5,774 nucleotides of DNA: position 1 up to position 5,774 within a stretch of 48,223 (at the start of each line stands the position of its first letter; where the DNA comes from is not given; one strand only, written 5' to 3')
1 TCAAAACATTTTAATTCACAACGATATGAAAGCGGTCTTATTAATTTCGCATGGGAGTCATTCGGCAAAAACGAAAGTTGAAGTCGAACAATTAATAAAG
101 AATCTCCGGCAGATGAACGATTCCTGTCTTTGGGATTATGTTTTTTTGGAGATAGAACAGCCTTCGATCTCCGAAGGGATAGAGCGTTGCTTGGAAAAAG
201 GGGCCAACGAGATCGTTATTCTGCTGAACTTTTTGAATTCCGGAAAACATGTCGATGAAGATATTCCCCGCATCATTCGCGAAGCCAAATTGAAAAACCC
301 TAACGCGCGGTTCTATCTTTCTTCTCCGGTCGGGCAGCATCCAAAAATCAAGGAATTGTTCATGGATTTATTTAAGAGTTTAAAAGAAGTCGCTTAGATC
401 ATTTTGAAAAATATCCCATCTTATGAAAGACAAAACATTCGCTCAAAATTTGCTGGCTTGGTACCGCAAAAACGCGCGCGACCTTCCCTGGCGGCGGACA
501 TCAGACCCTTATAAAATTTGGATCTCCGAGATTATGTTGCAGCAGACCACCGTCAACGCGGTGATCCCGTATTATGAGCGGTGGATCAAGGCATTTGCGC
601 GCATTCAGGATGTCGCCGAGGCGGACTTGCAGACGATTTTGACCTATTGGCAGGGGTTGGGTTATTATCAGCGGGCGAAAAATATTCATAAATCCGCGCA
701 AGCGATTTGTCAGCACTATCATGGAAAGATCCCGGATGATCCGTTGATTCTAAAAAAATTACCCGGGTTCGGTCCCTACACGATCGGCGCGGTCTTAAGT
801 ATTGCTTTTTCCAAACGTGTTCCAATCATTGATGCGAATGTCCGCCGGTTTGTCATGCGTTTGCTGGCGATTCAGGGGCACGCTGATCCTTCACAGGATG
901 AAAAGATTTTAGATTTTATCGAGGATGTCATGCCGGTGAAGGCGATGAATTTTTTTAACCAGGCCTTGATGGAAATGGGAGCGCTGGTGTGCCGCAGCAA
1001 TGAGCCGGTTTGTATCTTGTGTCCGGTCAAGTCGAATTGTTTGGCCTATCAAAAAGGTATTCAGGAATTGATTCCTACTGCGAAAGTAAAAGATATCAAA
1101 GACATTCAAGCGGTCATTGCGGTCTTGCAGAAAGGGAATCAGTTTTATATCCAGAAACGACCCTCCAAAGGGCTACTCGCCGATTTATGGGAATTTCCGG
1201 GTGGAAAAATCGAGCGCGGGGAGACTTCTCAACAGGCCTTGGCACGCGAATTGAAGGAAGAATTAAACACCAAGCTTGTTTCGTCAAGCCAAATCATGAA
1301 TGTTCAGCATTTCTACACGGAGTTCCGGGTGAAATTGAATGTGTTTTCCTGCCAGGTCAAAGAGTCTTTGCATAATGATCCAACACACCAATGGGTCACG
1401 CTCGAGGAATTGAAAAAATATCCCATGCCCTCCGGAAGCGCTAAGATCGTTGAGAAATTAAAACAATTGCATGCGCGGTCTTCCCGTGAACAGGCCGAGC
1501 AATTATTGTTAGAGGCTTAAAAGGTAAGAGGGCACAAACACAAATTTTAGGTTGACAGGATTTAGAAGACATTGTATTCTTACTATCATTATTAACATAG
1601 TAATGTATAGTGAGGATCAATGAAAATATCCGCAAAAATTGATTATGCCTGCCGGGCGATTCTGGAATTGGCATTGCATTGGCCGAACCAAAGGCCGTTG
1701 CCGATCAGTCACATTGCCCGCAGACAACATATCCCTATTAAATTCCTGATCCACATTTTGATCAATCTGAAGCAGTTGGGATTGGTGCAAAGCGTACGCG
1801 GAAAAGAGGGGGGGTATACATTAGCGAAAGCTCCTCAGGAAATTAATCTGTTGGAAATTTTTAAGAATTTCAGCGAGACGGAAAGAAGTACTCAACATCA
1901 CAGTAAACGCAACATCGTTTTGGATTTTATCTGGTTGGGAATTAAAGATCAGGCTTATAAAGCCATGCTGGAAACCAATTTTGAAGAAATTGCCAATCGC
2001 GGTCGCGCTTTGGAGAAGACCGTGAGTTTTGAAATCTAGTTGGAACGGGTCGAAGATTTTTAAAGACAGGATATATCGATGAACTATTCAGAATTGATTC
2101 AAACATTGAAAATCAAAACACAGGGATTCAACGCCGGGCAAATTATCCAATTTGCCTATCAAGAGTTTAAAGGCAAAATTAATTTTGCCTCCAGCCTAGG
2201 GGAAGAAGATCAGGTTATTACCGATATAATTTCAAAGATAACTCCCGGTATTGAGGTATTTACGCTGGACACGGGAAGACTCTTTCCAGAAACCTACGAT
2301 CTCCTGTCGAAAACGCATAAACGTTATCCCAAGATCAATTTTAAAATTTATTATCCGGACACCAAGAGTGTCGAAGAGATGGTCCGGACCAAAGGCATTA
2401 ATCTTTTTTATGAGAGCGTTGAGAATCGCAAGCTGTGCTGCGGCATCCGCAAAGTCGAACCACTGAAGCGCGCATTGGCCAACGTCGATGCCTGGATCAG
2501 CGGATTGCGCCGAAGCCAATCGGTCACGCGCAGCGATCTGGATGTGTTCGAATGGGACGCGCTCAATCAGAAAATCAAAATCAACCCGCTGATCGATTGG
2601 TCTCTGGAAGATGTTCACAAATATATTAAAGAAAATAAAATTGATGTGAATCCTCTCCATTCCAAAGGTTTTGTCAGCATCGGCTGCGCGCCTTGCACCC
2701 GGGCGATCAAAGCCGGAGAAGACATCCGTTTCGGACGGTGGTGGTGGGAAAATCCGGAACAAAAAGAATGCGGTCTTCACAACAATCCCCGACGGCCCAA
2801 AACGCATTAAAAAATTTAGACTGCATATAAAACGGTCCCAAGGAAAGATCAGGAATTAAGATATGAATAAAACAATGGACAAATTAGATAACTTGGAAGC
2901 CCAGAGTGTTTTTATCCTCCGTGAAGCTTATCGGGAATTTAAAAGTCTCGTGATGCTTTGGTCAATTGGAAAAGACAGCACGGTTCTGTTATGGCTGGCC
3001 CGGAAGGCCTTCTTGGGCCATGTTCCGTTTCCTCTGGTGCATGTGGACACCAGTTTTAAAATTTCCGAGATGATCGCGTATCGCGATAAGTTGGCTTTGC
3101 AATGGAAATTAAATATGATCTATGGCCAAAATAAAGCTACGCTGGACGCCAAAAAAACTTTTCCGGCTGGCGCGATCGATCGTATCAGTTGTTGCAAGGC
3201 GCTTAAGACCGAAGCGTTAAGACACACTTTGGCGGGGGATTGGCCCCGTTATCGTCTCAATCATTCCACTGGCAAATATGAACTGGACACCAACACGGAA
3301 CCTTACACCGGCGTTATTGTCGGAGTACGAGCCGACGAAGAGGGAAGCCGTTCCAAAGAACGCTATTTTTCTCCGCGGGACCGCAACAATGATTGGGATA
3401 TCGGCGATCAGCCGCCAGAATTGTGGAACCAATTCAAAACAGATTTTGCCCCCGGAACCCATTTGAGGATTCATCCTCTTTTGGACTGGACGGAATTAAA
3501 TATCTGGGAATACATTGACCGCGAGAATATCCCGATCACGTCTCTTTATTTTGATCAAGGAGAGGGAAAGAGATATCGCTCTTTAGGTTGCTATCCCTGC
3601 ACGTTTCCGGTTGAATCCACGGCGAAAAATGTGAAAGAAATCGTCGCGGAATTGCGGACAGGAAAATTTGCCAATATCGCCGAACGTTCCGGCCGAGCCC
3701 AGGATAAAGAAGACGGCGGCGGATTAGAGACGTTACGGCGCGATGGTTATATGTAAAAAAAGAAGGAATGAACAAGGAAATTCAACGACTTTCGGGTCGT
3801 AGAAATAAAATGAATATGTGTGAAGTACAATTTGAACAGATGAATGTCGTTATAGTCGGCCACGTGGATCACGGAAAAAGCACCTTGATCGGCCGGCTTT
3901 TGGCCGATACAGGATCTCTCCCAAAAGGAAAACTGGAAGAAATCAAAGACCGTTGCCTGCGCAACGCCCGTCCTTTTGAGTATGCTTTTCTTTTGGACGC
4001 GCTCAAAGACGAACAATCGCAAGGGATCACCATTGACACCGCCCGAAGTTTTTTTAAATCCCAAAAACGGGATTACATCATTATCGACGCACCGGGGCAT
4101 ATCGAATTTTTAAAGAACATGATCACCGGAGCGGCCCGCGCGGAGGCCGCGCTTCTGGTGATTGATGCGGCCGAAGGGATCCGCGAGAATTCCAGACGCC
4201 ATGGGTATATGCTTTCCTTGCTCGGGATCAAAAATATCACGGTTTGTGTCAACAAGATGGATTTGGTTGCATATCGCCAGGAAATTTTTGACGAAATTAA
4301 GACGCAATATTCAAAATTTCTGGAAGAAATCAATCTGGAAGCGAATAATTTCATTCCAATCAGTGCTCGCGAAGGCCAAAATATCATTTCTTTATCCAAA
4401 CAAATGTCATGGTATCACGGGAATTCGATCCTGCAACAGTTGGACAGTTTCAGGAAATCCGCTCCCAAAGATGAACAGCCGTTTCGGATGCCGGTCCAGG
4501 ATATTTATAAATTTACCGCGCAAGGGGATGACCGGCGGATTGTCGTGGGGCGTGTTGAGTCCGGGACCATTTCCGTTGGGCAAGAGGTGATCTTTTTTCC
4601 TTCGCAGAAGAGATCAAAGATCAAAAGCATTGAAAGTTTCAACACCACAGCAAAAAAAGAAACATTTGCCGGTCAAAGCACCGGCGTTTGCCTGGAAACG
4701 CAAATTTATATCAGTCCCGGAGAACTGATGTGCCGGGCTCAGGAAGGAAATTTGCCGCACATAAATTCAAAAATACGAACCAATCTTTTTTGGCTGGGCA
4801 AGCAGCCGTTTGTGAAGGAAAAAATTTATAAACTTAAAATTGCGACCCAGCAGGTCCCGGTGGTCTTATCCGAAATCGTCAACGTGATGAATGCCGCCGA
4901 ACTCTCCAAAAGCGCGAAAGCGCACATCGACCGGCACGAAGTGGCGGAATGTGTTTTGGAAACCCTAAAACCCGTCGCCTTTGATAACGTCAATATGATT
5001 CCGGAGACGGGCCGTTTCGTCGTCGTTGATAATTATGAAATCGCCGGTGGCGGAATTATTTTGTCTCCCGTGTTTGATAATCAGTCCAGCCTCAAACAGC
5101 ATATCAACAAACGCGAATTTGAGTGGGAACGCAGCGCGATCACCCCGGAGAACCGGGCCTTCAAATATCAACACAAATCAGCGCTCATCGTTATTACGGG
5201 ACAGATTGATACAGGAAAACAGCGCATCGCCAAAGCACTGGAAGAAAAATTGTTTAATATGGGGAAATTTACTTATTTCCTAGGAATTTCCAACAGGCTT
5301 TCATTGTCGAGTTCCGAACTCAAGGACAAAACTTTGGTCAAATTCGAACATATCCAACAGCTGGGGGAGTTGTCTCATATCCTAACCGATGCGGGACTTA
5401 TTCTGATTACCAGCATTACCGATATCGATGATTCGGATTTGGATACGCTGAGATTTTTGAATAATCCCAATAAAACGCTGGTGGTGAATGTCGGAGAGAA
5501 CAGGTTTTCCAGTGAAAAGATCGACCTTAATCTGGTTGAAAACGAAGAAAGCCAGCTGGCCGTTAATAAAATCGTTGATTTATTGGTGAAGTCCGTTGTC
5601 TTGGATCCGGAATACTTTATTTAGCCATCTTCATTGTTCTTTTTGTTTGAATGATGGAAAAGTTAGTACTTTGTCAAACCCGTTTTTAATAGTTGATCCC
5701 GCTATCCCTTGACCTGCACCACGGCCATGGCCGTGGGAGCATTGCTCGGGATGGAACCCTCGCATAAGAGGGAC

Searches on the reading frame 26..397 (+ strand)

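Call 75: search_protein_families(library=pfam, proteins=[window:26-397:+], max_evalue=0.001)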
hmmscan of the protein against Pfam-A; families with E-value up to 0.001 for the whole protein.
window:26-397:+ (123 aa): 1 family
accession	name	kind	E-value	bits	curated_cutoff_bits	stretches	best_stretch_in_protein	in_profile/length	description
PF01903.22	CbiX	-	9.7e-26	90.6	22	1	9-112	1-104/106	CbiX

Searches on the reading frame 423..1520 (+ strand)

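Call 75: search_protein_families(library=pfam, proteins=[window:423-1520:+], max_evalue=0.001)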
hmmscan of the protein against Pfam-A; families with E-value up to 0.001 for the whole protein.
window:423-1520:+ (365 aa): 3 families
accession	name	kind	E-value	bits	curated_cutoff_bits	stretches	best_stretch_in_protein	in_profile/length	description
PF14815.12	NUDIX_4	-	3e-28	98.3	35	1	231-344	2-112/113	NUDIX domain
PF00730.31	HhH-GPD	-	3.4e-21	76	26.2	1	34-163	1-102/108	HhH-GPD superfamily base excision DNA repair protein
PF00293.34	NUDIX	-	1.7e-16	60.9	21.1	1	230-345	5-133/134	NUDIX domain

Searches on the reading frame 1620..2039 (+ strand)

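Call 75: search_protein_families(library=pfam, proteins=[window:1620-2039:+], max_evalue=0.001)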
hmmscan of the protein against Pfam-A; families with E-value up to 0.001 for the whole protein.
window:1620-2039:+ (139 aa): 1 family
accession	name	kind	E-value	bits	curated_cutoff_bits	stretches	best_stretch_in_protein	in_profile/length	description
PF02082.26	Rrf2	-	1e-24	87.6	30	1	3-125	1-130/132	Iron-dependent Transcriptional regulator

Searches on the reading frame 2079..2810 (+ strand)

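Call 75: search_protein_families(library=pfam, proteins=[window:2079-2810:+], max_evalue=0.001)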
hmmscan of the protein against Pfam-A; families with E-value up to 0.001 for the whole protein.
window:2079-2810:+ (243 aa): 1 family
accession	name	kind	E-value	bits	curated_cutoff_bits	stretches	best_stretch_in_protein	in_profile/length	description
PF01507.26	PAPS_reduct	-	1.4e-48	165.7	22.5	1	34-209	2-175/175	Phosphoadenosine phosphosulfate reductase domain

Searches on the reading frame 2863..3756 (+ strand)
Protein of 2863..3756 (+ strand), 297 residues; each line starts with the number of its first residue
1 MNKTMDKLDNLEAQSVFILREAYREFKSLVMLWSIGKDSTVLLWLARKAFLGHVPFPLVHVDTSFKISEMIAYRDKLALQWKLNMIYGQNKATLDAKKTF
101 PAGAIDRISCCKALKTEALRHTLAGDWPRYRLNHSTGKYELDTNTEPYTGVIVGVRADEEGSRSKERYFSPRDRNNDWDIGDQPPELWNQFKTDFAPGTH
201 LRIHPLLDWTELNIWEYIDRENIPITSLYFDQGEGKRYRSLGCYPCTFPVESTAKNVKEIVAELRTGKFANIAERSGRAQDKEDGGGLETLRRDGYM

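Call 75: search_protein_families(library=pfam, proteins=[window:2863-3756:+], max_evalue=0.001)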
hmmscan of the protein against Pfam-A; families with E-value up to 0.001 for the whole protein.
window:2863-3756:+ (297 aa): 1 family
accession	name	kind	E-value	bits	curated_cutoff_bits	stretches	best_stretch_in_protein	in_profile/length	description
PF01507.26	PAPS_reduct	-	7.1e-37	127.5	22.5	1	29-248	2-174/175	Phosphoadenosine phosphosulfate reductase domain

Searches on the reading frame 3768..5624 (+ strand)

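Call 75: search_protein_families(library=pfam, proteins=[window:3768-5624:+], max_evalue=0.001)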
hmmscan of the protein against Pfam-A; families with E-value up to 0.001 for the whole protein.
window:3768-5624:+ (618 aa): 6 families
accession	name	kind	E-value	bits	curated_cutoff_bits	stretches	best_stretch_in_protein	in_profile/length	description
PF00009.33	GTP_EFTU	-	7.5e-47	159.8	26.5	1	25-212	4-181/188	Elongation factor Tu GTP binding domain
PF22594.2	GTP-eEF1A_C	-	3.8e-14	53.4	27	1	336-431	2-100/101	GTP-eEF1A C-terminal domain-like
PF03144.31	GTP_EFTU_D2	-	7e-08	33.2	30.3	1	257-307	2-56/73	Elongation factor Tu domain 2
PF01583.26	APS_kinase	-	1.2e-07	32.3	21.1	1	471-550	2-81/152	Adenylylsulphate kinase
PF01926.29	MMR_HSR1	-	2.2e-07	31.4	21.9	0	83-162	28-112/113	50S ribosome-binding GTPase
PF03193.22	RsgA_GTPase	-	0.00025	21.4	30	0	14-110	96-167/174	RsgA GTPase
